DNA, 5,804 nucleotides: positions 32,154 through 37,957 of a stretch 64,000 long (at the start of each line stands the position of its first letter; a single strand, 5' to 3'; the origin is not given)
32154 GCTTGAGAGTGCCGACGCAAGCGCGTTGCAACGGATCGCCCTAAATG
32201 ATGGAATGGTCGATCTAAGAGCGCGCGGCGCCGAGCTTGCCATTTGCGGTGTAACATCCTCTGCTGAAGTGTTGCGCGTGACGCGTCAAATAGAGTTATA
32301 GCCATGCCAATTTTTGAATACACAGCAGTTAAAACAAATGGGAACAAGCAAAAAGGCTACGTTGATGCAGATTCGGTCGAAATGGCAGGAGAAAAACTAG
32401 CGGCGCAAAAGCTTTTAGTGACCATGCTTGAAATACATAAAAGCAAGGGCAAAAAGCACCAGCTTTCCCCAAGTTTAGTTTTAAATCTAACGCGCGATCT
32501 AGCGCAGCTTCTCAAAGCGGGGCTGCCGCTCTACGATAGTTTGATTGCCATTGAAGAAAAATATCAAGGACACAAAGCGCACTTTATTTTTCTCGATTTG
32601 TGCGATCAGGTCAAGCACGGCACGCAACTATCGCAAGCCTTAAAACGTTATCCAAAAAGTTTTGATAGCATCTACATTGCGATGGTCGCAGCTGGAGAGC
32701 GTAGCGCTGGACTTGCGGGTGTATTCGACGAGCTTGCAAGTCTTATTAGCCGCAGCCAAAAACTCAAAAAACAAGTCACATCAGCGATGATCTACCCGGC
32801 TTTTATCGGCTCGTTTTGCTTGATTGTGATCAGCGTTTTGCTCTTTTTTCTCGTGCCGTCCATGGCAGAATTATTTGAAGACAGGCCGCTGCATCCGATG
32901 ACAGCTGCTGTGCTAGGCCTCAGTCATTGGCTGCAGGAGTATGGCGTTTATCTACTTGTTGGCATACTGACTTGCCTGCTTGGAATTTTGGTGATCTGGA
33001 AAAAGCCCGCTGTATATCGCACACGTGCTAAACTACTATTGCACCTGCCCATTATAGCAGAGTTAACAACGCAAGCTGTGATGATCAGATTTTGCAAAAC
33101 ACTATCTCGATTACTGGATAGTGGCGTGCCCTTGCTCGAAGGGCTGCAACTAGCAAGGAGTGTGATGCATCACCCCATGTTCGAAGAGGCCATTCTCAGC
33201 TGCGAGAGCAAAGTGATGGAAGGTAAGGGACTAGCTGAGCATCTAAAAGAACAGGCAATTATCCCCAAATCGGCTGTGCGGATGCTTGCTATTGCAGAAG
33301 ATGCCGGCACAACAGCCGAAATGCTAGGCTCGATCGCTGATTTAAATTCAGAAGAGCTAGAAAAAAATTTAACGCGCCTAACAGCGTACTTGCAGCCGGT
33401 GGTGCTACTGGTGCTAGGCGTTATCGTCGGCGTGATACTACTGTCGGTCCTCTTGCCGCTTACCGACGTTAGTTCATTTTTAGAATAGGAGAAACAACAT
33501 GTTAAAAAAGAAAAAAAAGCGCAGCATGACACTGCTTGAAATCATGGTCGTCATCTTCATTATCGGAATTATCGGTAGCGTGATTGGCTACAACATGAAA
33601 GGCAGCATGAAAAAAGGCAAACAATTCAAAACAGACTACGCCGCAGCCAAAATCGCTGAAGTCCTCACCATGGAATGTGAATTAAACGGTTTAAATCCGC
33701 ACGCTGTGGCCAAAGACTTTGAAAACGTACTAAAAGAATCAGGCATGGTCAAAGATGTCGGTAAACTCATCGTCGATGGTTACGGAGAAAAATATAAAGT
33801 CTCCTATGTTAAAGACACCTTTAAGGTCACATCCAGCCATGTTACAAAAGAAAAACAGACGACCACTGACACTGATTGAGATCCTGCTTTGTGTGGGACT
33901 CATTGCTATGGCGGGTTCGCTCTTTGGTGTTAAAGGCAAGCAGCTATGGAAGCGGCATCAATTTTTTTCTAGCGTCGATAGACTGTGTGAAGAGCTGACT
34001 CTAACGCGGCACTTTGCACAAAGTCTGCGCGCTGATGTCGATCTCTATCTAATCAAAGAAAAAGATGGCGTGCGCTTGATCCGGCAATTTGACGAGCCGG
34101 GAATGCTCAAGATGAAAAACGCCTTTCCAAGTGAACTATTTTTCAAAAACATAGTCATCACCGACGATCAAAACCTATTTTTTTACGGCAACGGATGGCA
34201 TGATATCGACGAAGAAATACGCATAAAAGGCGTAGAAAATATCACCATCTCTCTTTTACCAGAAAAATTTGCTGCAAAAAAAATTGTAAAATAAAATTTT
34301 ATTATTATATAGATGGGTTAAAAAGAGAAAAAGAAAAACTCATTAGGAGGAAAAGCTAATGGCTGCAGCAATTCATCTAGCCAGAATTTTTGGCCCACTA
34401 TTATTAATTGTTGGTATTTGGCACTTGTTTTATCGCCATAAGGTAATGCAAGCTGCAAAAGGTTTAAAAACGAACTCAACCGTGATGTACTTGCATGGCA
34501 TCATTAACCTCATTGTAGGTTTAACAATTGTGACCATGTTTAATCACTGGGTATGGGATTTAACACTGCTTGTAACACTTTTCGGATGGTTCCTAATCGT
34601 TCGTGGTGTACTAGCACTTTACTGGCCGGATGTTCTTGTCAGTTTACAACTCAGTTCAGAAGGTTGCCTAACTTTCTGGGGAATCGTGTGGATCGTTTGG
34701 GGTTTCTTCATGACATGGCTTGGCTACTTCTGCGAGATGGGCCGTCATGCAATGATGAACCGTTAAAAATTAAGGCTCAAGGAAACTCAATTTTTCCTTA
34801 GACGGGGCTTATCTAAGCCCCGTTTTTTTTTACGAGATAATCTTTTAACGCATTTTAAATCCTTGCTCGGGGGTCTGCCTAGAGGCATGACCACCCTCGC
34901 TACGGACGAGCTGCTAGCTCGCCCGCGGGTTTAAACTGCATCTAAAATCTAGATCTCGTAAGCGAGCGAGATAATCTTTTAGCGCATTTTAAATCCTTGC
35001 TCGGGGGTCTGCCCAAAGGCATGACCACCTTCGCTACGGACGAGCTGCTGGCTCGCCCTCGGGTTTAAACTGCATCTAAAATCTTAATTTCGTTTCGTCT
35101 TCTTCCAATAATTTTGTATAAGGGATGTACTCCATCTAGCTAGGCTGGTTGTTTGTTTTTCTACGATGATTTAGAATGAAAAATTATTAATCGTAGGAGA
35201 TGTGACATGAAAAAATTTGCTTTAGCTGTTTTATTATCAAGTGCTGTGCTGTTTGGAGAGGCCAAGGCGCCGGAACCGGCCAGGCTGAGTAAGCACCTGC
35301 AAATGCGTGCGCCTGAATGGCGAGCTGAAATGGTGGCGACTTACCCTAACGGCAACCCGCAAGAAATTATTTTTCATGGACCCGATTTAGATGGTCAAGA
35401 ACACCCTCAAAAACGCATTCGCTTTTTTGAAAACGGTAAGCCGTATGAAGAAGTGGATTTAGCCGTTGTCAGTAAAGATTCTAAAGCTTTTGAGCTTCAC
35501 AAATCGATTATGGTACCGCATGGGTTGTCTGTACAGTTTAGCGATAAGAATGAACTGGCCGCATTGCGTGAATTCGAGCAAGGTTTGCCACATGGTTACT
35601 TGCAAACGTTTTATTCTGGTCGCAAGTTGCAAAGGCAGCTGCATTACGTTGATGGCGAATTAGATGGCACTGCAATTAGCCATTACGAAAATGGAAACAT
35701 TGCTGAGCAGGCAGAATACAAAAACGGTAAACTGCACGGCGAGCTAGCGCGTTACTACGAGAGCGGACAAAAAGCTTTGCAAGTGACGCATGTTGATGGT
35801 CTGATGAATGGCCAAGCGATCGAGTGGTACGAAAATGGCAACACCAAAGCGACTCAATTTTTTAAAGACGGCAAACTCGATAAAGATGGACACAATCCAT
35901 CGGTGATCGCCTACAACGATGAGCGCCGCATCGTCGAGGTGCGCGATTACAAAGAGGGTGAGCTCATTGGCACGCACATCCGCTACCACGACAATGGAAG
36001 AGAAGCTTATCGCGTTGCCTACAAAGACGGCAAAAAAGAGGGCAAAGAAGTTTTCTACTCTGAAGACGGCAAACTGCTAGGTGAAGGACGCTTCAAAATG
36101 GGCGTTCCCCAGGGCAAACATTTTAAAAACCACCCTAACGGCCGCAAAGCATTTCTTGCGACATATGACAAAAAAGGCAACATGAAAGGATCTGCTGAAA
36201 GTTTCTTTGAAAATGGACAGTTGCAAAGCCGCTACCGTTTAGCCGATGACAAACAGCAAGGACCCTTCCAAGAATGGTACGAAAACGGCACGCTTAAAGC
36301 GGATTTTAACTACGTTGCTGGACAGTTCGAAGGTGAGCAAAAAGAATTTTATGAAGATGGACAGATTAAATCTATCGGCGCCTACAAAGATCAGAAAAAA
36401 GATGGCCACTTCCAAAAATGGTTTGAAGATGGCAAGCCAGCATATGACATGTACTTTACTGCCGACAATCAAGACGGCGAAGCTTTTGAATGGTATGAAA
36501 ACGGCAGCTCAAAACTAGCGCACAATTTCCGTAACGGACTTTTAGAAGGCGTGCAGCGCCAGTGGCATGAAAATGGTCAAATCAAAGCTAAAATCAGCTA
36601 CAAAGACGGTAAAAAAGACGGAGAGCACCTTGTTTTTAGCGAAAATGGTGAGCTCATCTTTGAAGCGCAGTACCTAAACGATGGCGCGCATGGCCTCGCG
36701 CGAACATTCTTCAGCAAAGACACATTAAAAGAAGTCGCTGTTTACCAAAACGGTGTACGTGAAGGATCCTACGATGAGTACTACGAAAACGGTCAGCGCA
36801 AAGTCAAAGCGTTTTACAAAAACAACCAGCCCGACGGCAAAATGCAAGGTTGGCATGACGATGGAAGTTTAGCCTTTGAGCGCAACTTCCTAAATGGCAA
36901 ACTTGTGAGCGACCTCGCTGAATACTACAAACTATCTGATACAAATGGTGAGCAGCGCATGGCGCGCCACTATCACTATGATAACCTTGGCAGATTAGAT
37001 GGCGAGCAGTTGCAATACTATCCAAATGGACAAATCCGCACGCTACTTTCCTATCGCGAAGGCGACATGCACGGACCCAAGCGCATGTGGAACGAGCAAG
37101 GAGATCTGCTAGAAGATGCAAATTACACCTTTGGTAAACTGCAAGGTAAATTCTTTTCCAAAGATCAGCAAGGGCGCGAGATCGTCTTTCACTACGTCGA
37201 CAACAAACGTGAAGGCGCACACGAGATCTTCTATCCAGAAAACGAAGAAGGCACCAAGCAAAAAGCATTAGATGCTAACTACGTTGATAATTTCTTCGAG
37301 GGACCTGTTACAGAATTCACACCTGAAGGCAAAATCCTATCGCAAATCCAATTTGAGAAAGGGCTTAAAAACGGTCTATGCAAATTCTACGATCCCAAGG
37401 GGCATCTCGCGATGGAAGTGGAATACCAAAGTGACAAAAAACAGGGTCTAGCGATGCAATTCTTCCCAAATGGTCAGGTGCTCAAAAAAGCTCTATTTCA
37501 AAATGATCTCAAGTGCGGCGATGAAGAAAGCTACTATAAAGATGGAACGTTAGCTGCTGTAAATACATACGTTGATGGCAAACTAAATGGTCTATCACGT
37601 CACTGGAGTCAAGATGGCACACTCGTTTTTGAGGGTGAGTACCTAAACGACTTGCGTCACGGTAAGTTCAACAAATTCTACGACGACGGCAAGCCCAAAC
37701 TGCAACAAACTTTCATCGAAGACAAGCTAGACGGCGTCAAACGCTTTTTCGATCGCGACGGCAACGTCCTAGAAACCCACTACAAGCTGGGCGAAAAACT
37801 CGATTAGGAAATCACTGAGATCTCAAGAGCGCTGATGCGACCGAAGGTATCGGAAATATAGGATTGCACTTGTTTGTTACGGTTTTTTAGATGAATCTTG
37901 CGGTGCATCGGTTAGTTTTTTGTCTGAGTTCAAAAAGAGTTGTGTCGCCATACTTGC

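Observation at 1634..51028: Dispersed palindrome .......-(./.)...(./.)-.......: at least 7 copies in 64 kb, oriented with transcription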

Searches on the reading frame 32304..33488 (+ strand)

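Call 23: search_protein_families(library=pfam, proteins=[window:32304-33488:+], max_evalue=0.00001)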
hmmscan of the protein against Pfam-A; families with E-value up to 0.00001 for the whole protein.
window:32304-33488:+ (394 aa): 1 family
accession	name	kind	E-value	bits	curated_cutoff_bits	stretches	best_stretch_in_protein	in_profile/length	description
PF00482.28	T2SSF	-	2.3e-50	170.2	25.2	2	63-185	2-125/125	Type II secretion system (T2SS), protein F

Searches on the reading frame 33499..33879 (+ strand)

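Call 23: search_protein_families(library=pfam, proteins=[window:33499-33879:+], max_evalue=0.00001)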
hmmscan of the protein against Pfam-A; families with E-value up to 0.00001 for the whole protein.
window:33499-33879:+ (126 aa): 1 family
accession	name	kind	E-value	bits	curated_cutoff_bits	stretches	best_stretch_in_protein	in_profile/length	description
PF07963.17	N_methyl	-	5.3e-06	26.2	21.2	1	4-28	1-25/27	Prokaryotic N-terminal methylation motif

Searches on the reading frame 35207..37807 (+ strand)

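Call 23: search_protein_families(library=pfam, proteins=[window:35207-37807:+], max_evalue=0.00001)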
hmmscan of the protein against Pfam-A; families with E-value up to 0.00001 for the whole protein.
window:35207-37807:+ (866 aa): 1 family
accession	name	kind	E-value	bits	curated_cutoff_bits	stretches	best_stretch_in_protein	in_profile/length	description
PF07661.19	MORN_2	-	4e-73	233.1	29.6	0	446-467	1-22/22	MORN repeat variant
